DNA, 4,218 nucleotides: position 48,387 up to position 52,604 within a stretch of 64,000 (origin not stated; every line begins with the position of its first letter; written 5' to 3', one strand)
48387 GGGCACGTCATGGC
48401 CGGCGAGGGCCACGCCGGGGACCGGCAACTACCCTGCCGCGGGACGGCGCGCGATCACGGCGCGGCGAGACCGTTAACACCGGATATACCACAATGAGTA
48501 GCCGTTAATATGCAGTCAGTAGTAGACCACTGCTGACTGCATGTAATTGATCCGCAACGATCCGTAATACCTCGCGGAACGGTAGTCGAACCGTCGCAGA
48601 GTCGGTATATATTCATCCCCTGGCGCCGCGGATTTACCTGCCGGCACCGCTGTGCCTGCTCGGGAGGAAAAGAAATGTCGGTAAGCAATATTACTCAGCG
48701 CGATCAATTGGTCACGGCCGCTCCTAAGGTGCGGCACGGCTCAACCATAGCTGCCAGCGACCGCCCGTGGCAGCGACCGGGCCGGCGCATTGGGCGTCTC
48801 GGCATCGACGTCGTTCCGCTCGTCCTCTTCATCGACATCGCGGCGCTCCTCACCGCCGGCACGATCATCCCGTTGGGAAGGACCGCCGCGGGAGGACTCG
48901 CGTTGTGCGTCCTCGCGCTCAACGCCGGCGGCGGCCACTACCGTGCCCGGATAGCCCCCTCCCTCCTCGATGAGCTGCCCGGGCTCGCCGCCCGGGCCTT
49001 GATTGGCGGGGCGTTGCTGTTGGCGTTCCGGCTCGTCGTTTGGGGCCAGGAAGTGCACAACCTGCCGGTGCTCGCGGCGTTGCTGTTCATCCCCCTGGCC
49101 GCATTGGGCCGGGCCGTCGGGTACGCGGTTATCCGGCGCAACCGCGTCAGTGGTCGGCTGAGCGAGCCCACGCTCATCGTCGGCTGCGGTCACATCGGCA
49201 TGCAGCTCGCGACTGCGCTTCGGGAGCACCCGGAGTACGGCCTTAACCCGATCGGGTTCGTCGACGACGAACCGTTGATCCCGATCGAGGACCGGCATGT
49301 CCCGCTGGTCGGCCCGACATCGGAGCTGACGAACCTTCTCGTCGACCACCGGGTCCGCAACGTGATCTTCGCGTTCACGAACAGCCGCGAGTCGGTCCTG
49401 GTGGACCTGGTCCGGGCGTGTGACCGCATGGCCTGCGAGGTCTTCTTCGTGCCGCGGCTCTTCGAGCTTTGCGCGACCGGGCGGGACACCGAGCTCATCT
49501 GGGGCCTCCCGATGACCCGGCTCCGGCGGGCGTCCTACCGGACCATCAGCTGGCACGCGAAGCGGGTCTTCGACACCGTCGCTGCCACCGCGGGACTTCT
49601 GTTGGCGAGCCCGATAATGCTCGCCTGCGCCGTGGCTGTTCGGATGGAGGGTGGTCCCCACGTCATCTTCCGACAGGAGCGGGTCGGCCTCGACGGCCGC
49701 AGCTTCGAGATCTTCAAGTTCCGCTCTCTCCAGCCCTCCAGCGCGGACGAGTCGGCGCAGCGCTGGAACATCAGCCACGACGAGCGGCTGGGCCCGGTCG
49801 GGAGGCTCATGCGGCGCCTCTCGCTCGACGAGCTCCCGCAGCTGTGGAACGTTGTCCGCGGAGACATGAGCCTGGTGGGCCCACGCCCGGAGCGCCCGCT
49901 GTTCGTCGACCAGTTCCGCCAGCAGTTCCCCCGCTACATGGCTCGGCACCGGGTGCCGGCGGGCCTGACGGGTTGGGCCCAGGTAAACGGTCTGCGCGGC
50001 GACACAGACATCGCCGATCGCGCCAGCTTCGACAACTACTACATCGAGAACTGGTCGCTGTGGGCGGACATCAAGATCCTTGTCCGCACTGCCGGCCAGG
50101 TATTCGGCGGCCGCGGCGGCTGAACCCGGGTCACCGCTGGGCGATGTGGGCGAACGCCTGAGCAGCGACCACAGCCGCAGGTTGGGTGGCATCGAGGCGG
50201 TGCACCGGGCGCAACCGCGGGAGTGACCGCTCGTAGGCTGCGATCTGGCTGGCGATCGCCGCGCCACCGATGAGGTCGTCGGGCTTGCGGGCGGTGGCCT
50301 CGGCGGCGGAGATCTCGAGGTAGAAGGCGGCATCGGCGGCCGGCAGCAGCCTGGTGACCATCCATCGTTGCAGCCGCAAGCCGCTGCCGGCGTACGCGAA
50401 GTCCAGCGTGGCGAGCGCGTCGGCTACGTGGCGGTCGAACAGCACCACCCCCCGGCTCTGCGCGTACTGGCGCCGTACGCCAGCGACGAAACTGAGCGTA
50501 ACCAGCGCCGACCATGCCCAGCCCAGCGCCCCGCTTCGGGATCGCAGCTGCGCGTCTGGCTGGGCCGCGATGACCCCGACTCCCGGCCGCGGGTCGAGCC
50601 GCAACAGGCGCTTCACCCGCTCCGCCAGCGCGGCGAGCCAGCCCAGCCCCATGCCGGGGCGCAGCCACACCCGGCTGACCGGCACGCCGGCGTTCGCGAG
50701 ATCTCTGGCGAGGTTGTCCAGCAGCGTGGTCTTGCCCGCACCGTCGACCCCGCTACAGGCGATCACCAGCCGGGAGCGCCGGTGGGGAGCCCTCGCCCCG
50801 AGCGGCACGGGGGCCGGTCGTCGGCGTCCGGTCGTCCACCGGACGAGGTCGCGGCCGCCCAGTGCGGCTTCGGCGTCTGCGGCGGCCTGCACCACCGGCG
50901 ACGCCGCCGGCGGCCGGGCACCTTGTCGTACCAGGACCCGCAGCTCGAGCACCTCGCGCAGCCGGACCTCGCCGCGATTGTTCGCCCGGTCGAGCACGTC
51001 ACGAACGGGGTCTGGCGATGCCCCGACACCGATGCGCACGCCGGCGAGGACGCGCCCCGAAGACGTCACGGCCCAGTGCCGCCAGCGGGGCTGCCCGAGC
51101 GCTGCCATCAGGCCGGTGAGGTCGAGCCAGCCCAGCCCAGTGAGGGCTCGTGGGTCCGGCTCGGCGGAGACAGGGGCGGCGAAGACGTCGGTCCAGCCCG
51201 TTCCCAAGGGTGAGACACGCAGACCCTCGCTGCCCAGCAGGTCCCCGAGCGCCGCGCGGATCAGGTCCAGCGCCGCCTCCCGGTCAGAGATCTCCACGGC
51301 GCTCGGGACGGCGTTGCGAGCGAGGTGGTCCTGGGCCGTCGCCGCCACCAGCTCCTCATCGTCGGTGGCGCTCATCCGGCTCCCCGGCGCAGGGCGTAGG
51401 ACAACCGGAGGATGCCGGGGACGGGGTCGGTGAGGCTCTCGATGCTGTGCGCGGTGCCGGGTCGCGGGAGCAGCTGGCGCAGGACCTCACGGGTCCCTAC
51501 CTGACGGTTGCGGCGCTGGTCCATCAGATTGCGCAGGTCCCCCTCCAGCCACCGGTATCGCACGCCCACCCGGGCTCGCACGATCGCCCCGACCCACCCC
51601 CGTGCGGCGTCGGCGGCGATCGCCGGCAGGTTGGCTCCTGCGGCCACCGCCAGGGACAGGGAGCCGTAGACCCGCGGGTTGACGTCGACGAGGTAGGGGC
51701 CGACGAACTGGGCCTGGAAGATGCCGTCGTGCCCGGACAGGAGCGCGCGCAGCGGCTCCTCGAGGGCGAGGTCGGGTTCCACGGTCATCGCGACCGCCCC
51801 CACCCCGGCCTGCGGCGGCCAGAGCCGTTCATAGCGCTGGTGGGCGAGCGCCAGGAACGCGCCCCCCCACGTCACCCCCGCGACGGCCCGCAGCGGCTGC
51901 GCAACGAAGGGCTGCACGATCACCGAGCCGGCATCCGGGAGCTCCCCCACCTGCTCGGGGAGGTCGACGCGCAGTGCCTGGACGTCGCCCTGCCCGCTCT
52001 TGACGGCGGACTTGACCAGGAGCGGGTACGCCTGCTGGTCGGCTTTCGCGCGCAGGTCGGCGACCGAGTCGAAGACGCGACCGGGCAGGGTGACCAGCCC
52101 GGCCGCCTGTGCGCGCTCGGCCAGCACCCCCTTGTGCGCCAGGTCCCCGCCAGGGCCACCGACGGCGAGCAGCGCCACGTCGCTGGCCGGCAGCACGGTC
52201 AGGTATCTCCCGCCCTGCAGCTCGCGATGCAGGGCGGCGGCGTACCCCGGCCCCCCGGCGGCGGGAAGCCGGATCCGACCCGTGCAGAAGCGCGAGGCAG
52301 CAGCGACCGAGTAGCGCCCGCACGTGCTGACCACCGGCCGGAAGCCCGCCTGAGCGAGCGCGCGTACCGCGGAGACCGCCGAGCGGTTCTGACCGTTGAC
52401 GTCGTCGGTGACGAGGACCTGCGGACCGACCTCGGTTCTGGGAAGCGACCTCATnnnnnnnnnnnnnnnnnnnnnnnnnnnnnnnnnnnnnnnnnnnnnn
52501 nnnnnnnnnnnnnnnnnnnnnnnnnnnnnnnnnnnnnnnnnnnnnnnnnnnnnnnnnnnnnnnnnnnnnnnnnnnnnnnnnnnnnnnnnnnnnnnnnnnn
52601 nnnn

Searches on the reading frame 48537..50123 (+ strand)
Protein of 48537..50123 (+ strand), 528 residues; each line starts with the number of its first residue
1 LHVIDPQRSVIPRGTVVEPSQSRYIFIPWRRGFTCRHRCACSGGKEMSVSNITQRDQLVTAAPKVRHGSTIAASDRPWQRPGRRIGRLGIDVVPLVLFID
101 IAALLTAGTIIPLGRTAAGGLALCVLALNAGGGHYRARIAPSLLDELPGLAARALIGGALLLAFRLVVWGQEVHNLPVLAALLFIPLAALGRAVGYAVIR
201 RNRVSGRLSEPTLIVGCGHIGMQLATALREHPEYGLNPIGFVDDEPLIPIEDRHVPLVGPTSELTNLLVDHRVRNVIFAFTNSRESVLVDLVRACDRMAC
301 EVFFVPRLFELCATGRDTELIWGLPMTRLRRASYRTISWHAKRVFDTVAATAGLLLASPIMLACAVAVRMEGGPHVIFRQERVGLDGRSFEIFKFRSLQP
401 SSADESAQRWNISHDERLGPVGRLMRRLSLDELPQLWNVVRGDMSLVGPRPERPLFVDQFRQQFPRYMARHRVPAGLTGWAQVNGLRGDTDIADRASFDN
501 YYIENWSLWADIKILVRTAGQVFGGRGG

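Call 32: search_protein_families(library=pfam, proteins=[window:48537-50123:+], max_evalue=0.001)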
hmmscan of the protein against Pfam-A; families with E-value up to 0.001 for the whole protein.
window:48537-50123:+ (528 aa): 2 families
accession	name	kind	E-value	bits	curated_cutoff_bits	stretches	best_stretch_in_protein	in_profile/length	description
PF02397.22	Bac_transf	-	2e-64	216.8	27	1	342-523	1-178/179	Bacterial sugar transferase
PF13727.12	CoA_binding_3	-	7.8e-09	36.2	25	1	188-306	59-175/175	CoA-binding domain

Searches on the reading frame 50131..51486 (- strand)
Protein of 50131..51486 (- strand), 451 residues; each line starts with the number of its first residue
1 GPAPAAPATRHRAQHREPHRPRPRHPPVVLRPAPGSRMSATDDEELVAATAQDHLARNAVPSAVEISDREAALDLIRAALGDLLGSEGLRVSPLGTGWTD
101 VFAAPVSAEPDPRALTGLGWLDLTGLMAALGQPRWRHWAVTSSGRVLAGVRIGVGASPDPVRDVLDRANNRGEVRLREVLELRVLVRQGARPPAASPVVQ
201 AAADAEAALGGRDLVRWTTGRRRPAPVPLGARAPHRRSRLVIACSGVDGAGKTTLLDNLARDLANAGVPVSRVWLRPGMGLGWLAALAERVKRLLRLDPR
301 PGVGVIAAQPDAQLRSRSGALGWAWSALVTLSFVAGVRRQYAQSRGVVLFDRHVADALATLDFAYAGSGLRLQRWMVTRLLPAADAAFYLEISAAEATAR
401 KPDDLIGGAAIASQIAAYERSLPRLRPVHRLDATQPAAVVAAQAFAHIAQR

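Call 32: search_protein_families(library=pfam, proteins=[window:50131-51486:-], max_evalue=0.001)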
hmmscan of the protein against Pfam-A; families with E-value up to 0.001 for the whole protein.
window:50131-51486:- (451 aa): 1 family
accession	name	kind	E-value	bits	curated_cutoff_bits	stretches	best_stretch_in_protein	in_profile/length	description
PF02223.23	Thymidylate_kin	-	0.00077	19.6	27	0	246-269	3-26/185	Thymidylate kinase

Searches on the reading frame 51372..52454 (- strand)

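Call 32: search_protein_families(library=pfam, proteins=[window:51372-52454:-], max_evalue=0.001)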
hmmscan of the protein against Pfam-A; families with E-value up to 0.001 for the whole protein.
window:51372-52454:- (360 aa): 1 family
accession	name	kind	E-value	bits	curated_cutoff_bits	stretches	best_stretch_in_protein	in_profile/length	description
PF15632.11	ATPgrasp_Ter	-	2.8e-07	30.8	29.1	1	252-304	76-129/131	ATP-grasp in the biosynthetic pathway with Ter operon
